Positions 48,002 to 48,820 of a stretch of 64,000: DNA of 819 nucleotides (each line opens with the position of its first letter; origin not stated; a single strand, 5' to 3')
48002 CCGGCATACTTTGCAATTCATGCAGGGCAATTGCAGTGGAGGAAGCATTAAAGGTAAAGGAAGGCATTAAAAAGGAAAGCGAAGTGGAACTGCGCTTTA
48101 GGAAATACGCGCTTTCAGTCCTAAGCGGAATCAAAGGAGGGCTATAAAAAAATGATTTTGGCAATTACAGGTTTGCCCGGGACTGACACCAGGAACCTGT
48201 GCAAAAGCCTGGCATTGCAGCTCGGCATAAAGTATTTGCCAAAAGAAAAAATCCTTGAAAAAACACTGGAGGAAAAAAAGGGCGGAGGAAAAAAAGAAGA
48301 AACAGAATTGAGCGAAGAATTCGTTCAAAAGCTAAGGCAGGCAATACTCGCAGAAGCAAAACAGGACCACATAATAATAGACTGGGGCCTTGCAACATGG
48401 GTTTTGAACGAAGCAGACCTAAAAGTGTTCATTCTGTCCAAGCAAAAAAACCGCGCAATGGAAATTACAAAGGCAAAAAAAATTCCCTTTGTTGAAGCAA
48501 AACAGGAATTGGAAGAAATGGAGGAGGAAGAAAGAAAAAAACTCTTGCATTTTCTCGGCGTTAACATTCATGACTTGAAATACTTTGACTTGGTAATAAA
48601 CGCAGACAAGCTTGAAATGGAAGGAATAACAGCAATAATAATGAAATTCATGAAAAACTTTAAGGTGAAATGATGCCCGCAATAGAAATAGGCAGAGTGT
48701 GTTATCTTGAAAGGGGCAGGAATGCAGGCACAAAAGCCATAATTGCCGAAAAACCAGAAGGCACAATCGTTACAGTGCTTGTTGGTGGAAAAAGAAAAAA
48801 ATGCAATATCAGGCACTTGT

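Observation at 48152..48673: Cytidylate-kinase-like gene with a destroyed P-loop, and absence of adk from the secY neighbourhood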

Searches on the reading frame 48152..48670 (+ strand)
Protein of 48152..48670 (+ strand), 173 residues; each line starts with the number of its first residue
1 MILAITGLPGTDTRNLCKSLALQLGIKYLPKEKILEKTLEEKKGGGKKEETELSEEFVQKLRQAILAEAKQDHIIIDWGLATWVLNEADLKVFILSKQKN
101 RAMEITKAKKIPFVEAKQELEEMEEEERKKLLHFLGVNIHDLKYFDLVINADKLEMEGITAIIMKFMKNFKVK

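Call 3: search_protein_families(library=pfam, proteins=[window:48152-48670:+], max_evalue=1)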
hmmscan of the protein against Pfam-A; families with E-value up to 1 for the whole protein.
window:48152-48670:+ (173 aa): 4 families
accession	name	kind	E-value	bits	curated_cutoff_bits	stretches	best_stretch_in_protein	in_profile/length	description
PF13189.12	Cytidylate_kin2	-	2.4e-15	57.6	28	2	50-152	71-175/176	Cytidylate kinase-like family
PF02224.24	Cytidylate_kin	-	0.00037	20.7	26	1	61-122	102-162/211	Cytidylate kinase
PF13207.12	AAA_17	-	0.0074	17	27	1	6-83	1-83/136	AAA domain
PF13238.12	AAA_18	-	0.024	15.5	29.4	1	4-94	2-97/128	AAA domain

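Call 4: search_protein_families(library=ncbifam, proteins=[window:48152-48670:+], max_evalue=1)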
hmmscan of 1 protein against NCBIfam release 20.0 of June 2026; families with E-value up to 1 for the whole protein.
window:48152-48670:+ (173 aa): 3 families
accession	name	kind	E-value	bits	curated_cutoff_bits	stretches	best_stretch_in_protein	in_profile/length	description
TIGR02173.1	cyt_kin_arch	equivalog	2.6e-23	82.8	102.1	1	1-165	1-166/169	(d)CMP kinase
NF003012.0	PRK03839.1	equivalog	1.2e-06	28.6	152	1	1-92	1-84/180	putative kinase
TIGR00017.1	cmk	equivalog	6.3e-05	22.8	135.55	1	58-126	111-174/217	(d)CMP kinase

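Call 5: search_solved_structures(query=window:48152-48670:+, max_evalue=10, show_alignments=3)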
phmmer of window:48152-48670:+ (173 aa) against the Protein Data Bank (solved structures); distinct sequences matched with E-value up to 10: 4.
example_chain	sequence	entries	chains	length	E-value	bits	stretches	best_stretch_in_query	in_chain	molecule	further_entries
3hdt_A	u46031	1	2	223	1.9e-05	27.5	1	60-167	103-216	putative kinase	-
4cvn_A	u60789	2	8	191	0.0053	19.5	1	1-81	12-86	PUTATIVE ADENYLATE KINASE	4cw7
3r8c_A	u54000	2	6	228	0.054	16.3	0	1-30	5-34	Cytidylate kinase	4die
2h92_A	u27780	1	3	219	0.81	12.4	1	66-126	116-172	Cytidylate kinase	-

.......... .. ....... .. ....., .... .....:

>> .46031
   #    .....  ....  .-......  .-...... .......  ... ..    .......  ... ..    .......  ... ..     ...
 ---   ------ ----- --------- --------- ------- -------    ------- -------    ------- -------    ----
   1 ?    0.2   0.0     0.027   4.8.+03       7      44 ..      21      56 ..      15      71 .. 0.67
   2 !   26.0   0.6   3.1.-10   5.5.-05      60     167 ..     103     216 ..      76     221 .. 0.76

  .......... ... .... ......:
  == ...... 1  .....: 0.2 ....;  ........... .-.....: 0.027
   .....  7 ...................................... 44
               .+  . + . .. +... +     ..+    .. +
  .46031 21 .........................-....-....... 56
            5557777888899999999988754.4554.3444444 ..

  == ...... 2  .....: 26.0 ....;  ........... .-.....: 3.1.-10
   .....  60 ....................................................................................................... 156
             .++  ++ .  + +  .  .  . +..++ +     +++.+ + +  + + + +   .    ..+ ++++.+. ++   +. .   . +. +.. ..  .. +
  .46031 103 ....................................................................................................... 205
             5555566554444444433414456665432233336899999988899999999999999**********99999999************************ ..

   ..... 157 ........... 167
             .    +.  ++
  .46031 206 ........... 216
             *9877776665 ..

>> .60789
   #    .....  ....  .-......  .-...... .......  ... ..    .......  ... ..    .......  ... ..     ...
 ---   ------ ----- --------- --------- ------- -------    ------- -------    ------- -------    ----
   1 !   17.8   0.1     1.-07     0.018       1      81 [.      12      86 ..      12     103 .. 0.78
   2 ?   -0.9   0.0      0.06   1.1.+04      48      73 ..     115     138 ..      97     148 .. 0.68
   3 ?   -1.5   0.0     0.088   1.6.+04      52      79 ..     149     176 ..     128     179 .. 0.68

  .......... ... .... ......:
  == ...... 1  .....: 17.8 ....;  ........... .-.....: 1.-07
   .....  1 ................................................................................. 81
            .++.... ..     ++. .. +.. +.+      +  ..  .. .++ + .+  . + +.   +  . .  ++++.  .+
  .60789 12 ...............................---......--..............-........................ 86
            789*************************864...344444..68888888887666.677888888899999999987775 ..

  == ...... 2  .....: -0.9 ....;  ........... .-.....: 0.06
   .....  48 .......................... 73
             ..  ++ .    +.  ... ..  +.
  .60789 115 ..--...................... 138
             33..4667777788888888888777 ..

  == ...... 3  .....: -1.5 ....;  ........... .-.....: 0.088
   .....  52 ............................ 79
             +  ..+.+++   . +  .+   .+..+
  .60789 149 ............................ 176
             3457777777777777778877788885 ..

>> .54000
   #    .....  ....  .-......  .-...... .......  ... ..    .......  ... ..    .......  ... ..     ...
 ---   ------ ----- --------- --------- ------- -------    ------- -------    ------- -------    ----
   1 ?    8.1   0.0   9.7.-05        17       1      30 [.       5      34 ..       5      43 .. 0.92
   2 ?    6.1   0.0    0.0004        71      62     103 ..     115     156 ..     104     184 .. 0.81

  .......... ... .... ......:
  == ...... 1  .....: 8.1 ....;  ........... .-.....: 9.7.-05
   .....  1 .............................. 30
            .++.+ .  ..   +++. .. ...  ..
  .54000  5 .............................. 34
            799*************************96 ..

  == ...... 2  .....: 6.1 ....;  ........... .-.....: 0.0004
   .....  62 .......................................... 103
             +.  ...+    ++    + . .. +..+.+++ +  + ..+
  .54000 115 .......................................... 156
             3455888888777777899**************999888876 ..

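Call 6: find_homologous_proteins(query=window:48152-48670:+, max_evalue=0.001)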
Query window:48152-48670:+ (173 aa): 14 proteins with E <= 0.001 among 156 candidates.
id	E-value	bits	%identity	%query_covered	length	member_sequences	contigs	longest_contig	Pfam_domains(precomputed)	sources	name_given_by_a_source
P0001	2.3e-103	360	100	100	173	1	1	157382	PF13189.13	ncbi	ncbi:MAG: cytidylate kinase family protein [Candidatus Diapherotrites archaeon]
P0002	5.8e-82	291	78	100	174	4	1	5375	PF13189.13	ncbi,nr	ncbi:MAG: cytidylate kinase family protein [Candidatus Diapherotrites archaeon]|nr:cytidylate kinase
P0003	3.3e-72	259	71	98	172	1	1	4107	PF13189.13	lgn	-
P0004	3.4e-69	249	68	100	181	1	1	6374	PF13189.13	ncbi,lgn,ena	-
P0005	5.0e-69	249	66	100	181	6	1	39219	PF13189.13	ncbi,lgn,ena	-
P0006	2.1e-68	247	67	100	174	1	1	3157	PF13189.13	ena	-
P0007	1.1e-67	244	66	100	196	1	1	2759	PF13189.13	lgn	-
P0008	2.1e-67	244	64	100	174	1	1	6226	PF02224.25,PF13189.13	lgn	-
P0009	4.2e-67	243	66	100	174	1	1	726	PF02224.25,PF13189.13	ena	-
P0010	2.0e-66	240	67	100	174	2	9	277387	PF13189.13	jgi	-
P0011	4.6e-66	239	65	100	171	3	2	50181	PF13189.13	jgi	-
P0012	1.8e-65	237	65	99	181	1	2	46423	PF13189.13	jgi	-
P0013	2.5e-64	234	64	100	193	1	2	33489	PF13189.13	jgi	-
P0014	4.6e-64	233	64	100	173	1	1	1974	PF13189.13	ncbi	-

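Call 15: find_related_loci(query=A1, collection=genome_contigs, flank=6000)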
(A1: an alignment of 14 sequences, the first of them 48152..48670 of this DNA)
Query A1 (173 aa) in genome_contigs; peptide patterns used: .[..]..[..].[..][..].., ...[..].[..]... (x = any residue, [..] = any of these).
12 stretches matched a pattern; 6 encode a relative of the query (tblastn E <= 1e-3); 6 distinct loci.
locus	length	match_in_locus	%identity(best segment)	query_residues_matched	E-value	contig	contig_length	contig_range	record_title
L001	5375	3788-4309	78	1-173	8e-85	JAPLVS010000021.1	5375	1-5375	MAG: Candidatus Iainarchaeum archaeon isolate LacPavin_0920_SED3_MAG_48_10 LacPavin_0920_SED3_scaffold_4802994, whole ge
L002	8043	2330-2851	75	1-173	2e-81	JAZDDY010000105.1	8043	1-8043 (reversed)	MAG: Candidatus Iainarchaeum archaeon isolate MEGAHIT-group-0.114 k141_20976310, whole genome shotgun sequence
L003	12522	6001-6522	66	1-173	3e-65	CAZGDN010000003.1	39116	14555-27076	MAG TPA_asm: uncultured archaeon isolate SRP141559_co1_70 genome assembly, contig: NODE_341_length_39116_cov_20.921789,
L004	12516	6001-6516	51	1-171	8e-56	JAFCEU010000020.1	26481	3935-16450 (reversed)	MAG: Candidatus Iainarchaeum archaeon isolate Meg22_1214_Bin_231 Meg22_1214_Bin_231_scaffold_25007, whole genome shotgun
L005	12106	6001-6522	51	1-173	1e-55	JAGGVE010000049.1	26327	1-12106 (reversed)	MAG: Candidatus Iainarchaeum archaeon isolate AUK092 PB_MBMC_046_c_000000000026, whole genome shotgun sequence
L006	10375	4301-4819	46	1-173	4e-48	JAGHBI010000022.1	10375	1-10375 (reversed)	MAG: Candidatus Iainarchaeum archaeon isolate AUK252 PB_MBMC_206_c_000000000048, whole genome shotgun sequence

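Call 17: predict_structure(alignment_id=A1)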
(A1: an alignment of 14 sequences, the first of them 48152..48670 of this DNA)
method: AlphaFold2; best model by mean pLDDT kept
length: 173 residues; sequences in the alignment: 14
mean_pLDDT: 44.5   pTM: 0.33
mean pLDDT of the five models: 44.5, 41.5, 41.4, 38.1, 37.9
residues with pLDDT >= 90: 0; 70-90: 7; 50-70: 38; < 50: 128
segments of 3 or more residues with pLDDT < 50: 1-4, 6-9, 23-26, 33-99, 127-173
pLDDT, mean of each block of 10 residues (from residue 1): 47 62 51 46 32 35 36 35 34 35 65 68 54 37 38 46 42 29
secondary structure, 60 per line:
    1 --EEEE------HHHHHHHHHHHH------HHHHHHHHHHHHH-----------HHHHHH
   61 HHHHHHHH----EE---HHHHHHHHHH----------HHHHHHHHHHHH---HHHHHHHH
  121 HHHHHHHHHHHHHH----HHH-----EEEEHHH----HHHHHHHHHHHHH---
elements in order: E3-6 H13-24 H31-43 H55-68 H78-87 H98-109 H113-134 E147-150 H158-170

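Call 18: search_protein_representatives(alignment_id=A1)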
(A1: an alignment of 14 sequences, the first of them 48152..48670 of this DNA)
Query: 14 sequences, 174 profile positions. Proteins with E-value up to 0.001 (for the whole library): 685; up to 1e-10: 92; up to 1e-30: 8. The best 150 are listed.
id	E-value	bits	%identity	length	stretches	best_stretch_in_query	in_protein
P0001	1.1e-86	305.1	-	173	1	1-174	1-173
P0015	1.1e-46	174.8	-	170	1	1-171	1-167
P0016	1.1e-44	168.4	-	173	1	1-172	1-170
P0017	1.9e-44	167.6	-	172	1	1-172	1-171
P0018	1.8e-43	164.4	-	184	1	1-171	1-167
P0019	1.1e-34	135.7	-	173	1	1-173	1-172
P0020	2.8e-32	127.9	-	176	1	1-171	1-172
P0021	6.2e-32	126.8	-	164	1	1-170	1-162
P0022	2.7e-27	111.7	-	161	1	1-171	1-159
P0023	4.7e-27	111.0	-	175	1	1-165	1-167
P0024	1.1e-26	109.7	-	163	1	1-170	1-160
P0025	3.3e-24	101.7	-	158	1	1-171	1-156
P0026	1.3e-22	96.5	-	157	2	2-102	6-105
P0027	4.7e-22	94.7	-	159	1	1-170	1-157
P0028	5.8e-21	91.1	-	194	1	2-169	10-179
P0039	2.7e-18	82.4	-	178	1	1-168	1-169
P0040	4.9e-18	81.6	-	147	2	76-172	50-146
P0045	1.4e-15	73.6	-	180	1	1-172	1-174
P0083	1.7e-11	60.3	-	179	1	1-165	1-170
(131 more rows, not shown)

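Call 25: find_encoding_contigs(protein=P0020, flank=5000, max_places=2)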
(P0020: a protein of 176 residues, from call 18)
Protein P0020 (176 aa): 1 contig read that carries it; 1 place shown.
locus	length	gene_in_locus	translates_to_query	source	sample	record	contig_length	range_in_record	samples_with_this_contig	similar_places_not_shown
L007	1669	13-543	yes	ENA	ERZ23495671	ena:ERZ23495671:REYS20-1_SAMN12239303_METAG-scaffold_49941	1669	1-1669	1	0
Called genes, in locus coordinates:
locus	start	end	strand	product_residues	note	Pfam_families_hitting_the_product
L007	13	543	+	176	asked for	PF02224:Cytidylate_kin (faint), PF13189:Cytidylate_kin2, PF13207:AAA_17, PF13238:AAA_18, PF13671:AAA_33 (weak)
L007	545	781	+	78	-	-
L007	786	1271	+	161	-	-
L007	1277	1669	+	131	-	?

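Call 26: find_encoding_contigs(protein=P0027, flank=5000, max_places=2)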
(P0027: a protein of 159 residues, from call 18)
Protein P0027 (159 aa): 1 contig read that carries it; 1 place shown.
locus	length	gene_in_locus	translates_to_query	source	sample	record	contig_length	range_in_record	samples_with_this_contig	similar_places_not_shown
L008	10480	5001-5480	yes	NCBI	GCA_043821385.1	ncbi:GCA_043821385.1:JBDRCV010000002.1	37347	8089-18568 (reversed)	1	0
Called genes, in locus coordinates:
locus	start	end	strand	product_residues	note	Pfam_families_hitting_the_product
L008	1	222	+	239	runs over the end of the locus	PF01655:Ribosomal_L32e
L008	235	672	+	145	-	PF01280:Ribosomal_L19e, PF25476:Ribosomal_L19e_C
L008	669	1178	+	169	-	PF17144:Ribosomal_L5e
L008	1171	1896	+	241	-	PF00333:Ribosomal_S5, PF03719:Ribosomal_S5_C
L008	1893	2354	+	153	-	PF00327:Ribosomal_L30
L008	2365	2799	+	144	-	-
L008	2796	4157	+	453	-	PF10559:Plug_translocon, PF00344:SecY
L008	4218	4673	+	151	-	PF01956:EMC3_TMCO1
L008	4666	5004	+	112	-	PF01199:Ribosomal_L34e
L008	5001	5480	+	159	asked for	PF13189:Cytidylate_kin2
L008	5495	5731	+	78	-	-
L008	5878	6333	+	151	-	PF00416:Ribosomal_S13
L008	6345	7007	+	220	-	PF01479:S4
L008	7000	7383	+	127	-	PF00411:Ribosomal_S11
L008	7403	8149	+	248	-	PF01193:RNA_pol_L, PF01000:RNA_pol_A_bac, PF13183:Fer4_8 (faint), PF13746:Fer4_18 (weak), PF13237:Fer4_10 (weak), PF13534:Fer4_17 (faint), PF12838:Fer4_7, PF13187:Fer4_9 (weak), +4 more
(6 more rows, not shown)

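Call 27: find_encoding_contigs(protein=P0083, flank=5000, max_places=2)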
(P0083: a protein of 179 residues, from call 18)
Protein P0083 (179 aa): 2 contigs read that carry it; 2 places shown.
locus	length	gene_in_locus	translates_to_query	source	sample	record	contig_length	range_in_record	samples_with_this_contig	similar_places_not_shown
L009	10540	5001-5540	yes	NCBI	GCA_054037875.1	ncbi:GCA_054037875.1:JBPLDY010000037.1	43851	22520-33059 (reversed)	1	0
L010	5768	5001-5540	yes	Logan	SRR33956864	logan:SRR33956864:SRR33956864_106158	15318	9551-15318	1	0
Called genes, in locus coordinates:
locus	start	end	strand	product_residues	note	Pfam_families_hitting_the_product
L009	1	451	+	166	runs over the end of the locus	PF00861:Ribosomal_L18p (weak), PF17144:Ribosomal_L5e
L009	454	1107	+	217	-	PF00333:Ribosomal_S5, PF03719:Ribosomal_S5_C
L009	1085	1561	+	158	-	PF00327:Ribosomal_L30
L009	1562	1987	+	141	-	PF00828:Ribosomal_L27A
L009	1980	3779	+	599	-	PF10559:Plug_translocon, PF00344:SecY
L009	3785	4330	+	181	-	PF13207:AAA_17, PF13238:AAA_18, PF13671:AAA_33 (weak)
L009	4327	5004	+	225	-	PF01956:EMC3_TMCO1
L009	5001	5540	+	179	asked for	PF00004:AAA (weak), PF00406:ADK (weak), PF01712:dNK (faint), PF02224:Cytidylate_kin, PF13189:Cytidylate_kin2, PF13207:AAA_17, PF13238:AAA_18, PF13671:AAA_33, +2 more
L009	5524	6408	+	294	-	PF08068:DKCLD (weak), PF01509:TruB_N, PF16198:TruB_C_2, PF01472:PUA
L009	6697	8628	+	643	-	PF05833:NFACT_N (faint), PF02518:HATPase_c, PF13589:HATPase_c_3 (weak), PF09239:Topo-VIb_trans, PF18000:Top6b_C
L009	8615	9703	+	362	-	PF04406:TP6A_N, PF20768:Topo_VI_alpha, PF21180:TOP6A-Spo11_Toprim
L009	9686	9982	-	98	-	-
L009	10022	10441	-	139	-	PF00885:DMRL_synthase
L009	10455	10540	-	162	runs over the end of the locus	PF00885:DMRL_synthase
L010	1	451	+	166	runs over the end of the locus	PF00861:Ribosomal_L18p (weak), PF17144:Ribosomal_L5e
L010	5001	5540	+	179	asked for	PF00004:AAA (weak), PF00406:ADK (weak), PF01712:dNK (faint), PF02224:Cytidylate_kin, PF13189:Cytidylate_kin2, PF13207:AAA_17, PF13238:AAA_18, PF13671:AAA_33, +2 more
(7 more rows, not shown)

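Call 28: find_encoding_contigs(protein=P0045, flank=5000, max_places=2)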
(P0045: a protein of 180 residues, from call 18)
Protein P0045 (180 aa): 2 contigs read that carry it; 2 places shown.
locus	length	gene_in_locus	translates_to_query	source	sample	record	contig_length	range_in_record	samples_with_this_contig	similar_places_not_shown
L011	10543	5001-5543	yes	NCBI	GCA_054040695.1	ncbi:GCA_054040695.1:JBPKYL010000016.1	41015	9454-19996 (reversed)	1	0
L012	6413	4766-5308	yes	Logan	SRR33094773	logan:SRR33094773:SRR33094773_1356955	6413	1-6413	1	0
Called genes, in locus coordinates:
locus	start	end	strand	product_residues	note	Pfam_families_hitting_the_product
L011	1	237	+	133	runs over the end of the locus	PF01655:Ribosomal_L32e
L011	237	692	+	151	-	PF01280:Ribosomal_L19e, PF25476:Ribosomal_L19e_C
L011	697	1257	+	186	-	PF17144:Ribosomal_L5e, PF00861:Ribosomal_L18p, PF17144:Ribosomal_L5e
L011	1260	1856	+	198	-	PF00333:Ribosomal_S5, PF03719:Ribosomal_S5_C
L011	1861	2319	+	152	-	PF00327:Ribosomal_L30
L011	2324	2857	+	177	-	PF00828:Ribosomal_L27A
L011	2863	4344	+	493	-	PF10559:Plug_translocon, PF00344:SecY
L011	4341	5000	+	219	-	PF01956:EMC3_TMCO1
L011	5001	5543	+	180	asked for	PF13189:Cytidylate_kin2, PF13207:AAA_17, PF13238:AAA_18, PF13671:AAA_33 (faint), PF02224:Cytidylate_kin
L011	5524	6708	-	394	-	PF01751:Toprim, PF13155:Toprim_2 (weak), PF13662:Toprim_4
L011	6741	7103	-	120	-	PF00072:Response_reg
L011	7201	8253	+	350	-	PF00535:Glycos_transf_2, PF13641:Glyco_tranf_2_3 (faint), PF13632:Glyco_trans_2_3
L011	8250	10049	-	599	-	PF02518:HATPase_c, PF13589:HATPase_c_3, PF09239:Topo-VIb_trans, PF18000:Top6b_C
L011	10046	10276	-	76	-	PF01037:AsnC_trans_reg, PF03927:NapD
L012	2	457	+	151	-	PF01280:Ribosomal_L19e, PF25476:Ribosomal_L19e_C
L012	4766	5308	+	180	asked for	PF13189:Cytidylate_kin2, PF13207:AAA_17, PF13238:AAA_18, PF13671:AAA_33 (faint), PF02224:Cytidylate_kin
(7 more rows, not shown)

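Call 38: predict_structure(alignment_id=A2)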
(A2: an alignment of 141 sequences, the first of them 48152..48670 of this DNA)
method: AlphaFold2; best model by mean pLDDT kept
length: 173 residues; sequences in the alignment: 141
mean_pLDDT: 86.2   pTM: 0.79
mean pLDDT of the five models: 86.2, 85.7, 85.0, 81.4, 81.2
residues with pLDDT >= 90: 89; 70-90: 69; 50-70: 8; < 50: 7
segments of 3 or more residues with pLDDT < 50: 44-50
pLDDT, mean of each block of 10 residues (from residue 1): 91 92 93 80 49 74 87 89 88 94 93 95 89 81 92 93 92 65
secondary structure, 60 per line:
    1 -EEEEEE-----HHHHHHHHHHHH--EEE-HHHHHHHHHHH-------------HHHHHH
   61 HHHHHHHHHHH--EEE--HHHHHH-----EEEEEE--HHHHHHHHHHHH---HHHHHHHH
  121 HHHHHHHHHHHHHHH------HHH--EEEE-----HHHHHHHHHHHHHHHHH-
elements in order: E2-7 H13-24 E27-29 H31-41 H55-71 E74-76 H79-84 E90-95 H98-109 H113-135 E147-150 H156-172
